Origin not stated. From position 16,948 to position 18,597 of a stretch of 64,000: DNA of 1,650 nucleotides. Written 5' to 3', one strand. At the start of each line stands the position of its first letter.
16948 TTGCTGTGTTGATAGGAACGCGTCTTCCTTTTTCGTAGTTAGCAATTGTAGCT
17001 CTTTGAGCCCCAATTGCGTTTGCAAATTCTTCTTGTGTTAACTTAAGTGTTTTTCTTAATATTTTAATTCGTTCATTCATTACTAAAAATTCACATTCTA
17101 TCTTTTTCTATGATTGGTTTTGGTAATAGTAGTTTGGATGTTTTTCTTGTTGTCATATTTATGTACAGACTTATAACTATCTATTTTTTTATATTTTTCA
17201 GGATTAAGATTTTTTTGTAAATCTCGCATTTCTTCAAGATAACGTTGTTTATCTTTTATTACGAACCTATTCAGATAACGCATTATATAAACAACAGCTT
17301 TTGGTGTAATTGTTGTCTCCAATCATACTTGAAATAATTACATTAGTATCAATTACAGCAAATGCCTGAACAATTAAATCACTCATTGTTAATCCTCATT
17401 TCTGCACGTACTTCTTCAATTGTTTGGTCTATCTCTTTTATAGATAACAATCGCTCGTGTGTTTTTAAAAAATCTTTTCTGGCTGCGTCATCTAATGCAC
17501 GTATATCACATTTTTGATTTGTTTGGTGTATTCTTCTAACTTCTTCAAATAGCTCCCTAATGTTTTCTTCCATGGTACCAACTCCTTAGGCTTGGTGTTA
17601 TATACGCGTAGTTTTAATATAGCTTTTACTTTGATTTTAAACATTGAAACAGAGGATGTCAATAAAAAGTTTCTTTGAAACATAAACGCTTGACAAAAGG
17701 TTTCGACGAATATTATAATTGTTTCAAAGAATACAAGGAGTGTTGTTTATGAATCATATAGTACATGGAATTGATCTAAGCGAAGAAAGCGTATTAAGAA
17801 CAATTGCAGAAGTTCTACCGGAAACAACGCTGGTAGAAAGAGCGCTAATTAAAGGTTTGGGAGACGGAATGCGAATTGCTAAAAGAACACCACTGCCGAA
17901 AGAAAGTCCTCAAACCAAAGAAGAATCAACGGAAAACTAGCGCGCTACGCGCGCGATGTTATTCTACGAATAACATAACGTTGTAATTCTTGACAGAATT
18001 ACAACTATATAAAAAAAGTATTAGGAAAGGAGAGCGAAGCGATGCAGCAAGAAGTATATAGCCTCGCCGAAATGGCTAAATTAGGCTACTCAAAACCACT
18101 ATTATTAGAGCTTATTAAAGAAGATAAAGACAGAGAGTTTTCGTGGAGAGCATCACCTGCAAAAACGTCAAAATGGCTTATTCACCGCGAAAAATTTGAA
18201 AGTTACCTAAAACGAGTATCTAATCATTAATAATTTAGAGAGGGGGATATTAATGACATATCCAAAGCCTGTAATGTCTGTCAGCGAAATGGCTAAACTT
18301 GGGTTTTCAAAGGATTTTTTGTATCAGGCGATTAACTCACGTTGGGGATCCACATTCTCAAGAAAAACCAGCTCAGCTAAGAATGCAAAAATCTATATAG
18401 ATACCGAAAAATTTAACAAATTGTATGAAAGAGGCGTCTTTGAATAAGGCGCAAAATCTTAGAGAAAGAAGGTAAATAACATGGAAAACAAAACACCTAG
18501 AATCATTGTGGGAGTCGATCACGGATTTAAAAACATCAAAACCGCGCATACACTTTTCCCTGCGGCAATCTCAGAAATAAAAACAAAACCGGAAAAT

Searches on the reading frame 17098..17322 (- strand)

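Call 9: search_protein_families(library=pfam, proteins=[window:17098-17322:-], max_evalue=0.01)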
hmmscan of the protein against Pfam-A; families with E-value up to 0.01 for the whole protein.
window:17098-17322:- (74 aa): 0 families

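Call 40: search_protein_families(library=pfam, proteins=[window:17098-17322:-], max_evalue=5)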
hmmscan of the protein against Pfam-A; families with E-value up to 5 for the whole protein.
window:17098-17322:- (74 aa): 1 family
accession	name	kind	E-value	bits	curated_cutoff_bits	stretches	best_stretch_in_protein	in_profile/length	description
PF15213.11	CDRT4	-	0.051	14.5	27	1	7-60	19-72/137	CMT1A duplicated region transcript 4 protein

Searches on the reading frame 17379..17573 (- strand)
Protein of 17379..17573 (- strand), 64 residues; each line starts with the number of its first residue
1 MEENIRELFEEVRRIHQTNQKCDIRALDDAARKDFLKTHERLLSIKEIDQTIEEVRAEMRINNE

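Call 40: search_protein_families(library=pfam, proteins=[window:17379-17573:-], max_evalue=5)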
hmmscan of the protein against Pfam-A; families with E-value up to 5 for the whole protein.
window:17379-17573:- (64 aa): 4 families
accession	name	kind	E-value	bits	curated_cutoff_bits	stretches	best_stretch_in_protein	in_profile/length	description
PF12210.13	Hrs_helical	-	0.033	15.1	30.6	1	3-58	31-84/95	Hepatocyte growth factor-regulated tyrosine kinase substrate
PF08706.16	D5_N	-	0.049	14.3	22.4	1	3-62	35-85/145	D5 N terminal like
PF10759.14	BPA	-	0.064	13.3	29.5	1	5-57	32-73/161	Bacterial proteasome activator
PF06698.16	DUF1192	-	0.45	11.1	25.5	1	42-58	19-35/58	Protein of unknown function (DUF1192)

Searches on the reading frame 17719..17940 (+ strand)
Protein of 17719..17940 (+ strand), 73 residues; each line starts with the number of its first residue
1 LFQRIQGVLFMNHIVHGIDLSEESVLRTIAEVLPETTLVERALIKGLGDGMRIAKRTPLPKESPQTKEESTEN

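Call 9: search_protein_families(library=pfam, proteins=[window:17719-17940:+], max_evalue=0.01)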
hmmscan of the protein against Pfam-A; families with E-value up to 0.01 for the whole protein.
window:17719-17940:+ (73 aa): 0 families

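Call 40: search_protein_families(library=pfam, proteins=[window:17749-17940:+], max_evalue=5)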
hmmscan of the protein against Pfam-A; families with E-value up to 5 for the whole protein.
window:17749-17940:+ (63 aa): 0 families

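Call 48: search_protein_families(library=ncbifam, proteins=[window:17749-17940:+], max_evalue=1)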
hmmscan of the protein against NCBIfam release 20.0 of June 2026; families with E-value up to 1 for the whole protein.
window:17749-17940:+ (63 aa): 0 families

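Call 49: search_protein_families(library=phrogs, proteins=[window:17749-17940:+], max_evalue=0.1)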
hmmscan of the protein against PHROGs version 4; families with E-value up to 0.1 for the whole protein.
window:17749-17940:+ (63 aa): 1 family
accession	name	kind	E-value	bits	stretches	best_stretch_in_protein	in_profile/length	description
phrog_13727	-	unknown function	0.054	14.7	1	35-51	8-24/56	-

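Call 64: predict_structure(protein=window:17749-17937:+)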
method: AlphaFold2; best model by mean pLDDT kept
length: 63 residues; sequences in the alignment: 1
mean_pLDDT: 76.9   pTM: 0.42
mean pLDDT of the five models: 76.9, 72.0, 68.9, 62.8, 55.3
residues with pLDDT >= 90: 2; 70-90: 43; 50-70: 17; < 50: 1
segments of 3 or more residues with pLDDT < 50: none
pLDDT, mean of each block of 10 residues (from residue 1): 72 84 87 87 78 61 51
secondary structure, 60 per line:
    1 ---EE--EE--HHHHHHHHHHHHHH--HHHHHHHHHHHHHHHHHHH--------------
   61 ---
elements in order: H12-25 H28-46

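Call 68: fold_search(model_id=the predicted structure, library=pdb)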
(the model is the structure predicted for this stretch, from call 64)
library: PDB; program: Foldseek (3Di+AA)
matches with E <= 10: 0; with E <= 0.001: 0
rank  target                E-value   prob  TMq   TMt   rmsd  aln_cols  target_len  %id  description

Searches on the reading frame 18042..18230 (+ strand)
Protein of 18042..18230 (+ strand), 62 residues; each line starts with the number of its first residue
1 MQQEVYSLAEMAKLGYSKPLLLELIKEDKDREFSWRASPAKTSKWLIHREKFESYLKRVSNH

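Call 40: search_protein_families(library=pfam, proteins=[window:18042-18230:+], max_evalue=5)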
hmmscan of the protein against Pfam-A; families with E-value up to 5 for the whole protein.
window:18042-18230:+ (62 aa): 0 families

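Call 49: search_protein_families(library=phrogs, proteins=[window:18042-18230:+], max_evalue=0.1)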
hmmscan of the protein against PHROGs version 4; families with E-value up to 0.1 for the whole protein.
window:18042-18230:+ (62 aa): 1 family
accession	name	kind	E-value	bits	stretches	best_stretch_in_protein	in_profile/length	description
phrog_36464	-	unknown function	0.0024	19.6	1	5-58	7-60/89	-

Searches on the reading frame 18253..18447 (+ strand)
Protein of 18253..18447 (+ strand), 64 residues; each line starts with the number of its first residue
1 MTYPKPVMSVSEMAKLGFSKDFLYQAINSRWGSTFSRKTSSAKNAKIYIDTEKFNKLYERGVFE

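Call 40: search_protein_families(library=pfam, proteins=[window:18253-18447:+], max_evalue=5)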
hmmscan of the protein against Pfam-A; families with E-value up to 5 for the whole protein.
window:18253-18447:+ (64 aa): 0 families

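Call 49: search_protein_families(library=phrogs, proteins=[window:18253-18447:+], max_evalue=0.1)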
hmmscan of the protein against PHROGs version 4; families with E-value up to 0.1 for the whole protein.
window:18253-18447:+ (64 aa): 1 family
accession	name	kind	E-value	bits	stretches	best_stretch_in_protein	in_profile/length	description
phrog_36464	-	unknown function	5e-06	28.2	1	1-57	1-57/89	-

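Call 63: predict_structure(alignment_id=A2)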
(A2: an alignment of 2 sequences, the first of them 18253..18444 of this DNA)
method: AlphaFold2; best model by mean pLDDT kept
length: 64 residues; sequences in the alignment: 2
mean_pLDDT: 83.9   pTM: 0.67
mean pLDDT of the five models: 83.9, 83.2, 81.3, 81.0, 68.9
residues with pLDDT >= 90: 23; 70-90: 34; 50-70: 4; < 50: 3
segments of 3 or more residues with pLDDT < 50: 1-3
pLDDT, mean of each block of 10 residues (from residue 1): 68 90 90 87 82 90 78
secondary structure, 60 per line:
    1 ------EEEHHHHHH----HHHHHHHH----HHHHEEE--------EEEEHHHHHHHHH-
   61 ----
elements in order: E7-9 H10-15 H20-27 H32-35 E36-38 E47-50 H51-59

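Call 67: fold_search(model_id=the predicted structure, library=pdb)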
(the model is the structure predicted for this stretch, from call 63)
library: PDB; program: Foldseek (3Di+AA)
matches with E <= 10: 682; with E <= 0.001: 0
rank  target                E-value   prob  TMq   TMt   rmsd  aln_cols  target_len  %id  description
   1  3m8e_A                9.4e-02  0.75  0.45  0.32   4.4        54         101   18  Protein structure of Type III plasmid segregation TubR (released 2010-07-07)
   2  3m8e_B                1.1e-01  0.69  0.44  0.34   4.7        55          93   18  Protein structure of Type III plasmid segregation TubR (released 2010-07-07)
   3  3m8f_A                1.5e-01  0.54  0.44  0.33   6.5        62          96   14  Protein structure of type III plasmid segregation TubR mutant (released 2010-07-07)
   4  4lb5_B                1.7e-01  0.72  0.46  0.46   3.3        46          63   15  Crystal structure of PKZ Zalpha in complex with ds(CG)6 (hexagonal form) (released 2013-09-18)
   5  8auv_I                1.8e-01  0.69  0.46  0.42   3.4        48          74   19  Cryo-EM structure of the plant 40S subunit (released 2023-06-07)
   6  2kvv_MODEL_1_A        2.1e-01  0.84  0.60  0.51   4.8        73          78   11  Solution NMR of Putative excisionase from Klebsiella pneumoniae, Northeast Structural Genomics Consortium Targ (released 2010-04-14)
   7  6a51_B                2.1e-01  0.60  0.44  0.22   4.5        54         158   15  Novel Regulators CheP and CheQ Specifically Control Chemotaxis Core Gene cheVAW Transcription in Bacterial Pathogen Ca (released 2019-06-26)
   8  3m8f_B                2.1e-01  0.47  0.44  0.32   5.6        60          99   13  Protein structure of type III plasmid segregation TubR mutant (released 2010-07-07)
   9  2co5_B                2.1e-01  0.35  0.40  0.32   4.6        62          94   26  F93 FROM STIV, a winged-helix DNA-binding protein (released 2006-05-31)
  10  5xyi_Z                2.3e-01  0.69  0.46  0.42   2.9        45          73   16  Small subunit of Trichomonas vaginalis ribosome (released 2017-08-30)
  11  3zec_A                2.3e-01  0.69  0.46  0.10   3.2        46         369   11  Fic protein from SHEWANELLA ONEIDENSIS (E73G mutant) in complex with AMPPNP (released 2013-06-19)
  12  8ova_AU               2.3e-01  0.66  0.47  0.43   3.5        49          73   12  CRYO-EM STRUCTURE OF TRYPANOSOMA BRUCEI PROCYCLIC FORM 80S RIBOSOME : PARENTAL STRAIN (released 2023-11-29)
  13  9hl9_Sa               2.3e-01  0.57  0.43  0.36   3.1        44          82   11  CRYO-EM STRUCTURE OF LEISHMANIA MAJOR 80S RIBOSOME WITH P/E-site tRNA AND mRNA : LM14Cs1H3 sKO STRAIN (released 2025-10-15)
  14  7oyb_Z2               2.4e-01  0.54  0.44  0.43   3.4        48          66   12  Cryo-EM structure of the 6 hpf zebrafish embryo 80S ribosome (released 2022-07-13)
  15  8za5_B                2.4e-01  0.41  0.43  0.24   5.5        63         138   13  Crystal structure of HsmR (released 2025-10-29)
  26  4lhf                  3.6e-01  0.80  0.58  0.50   3.8        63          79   16  Crystal structure of a DNA binding protein from phage P2 (released 2014-03-05)
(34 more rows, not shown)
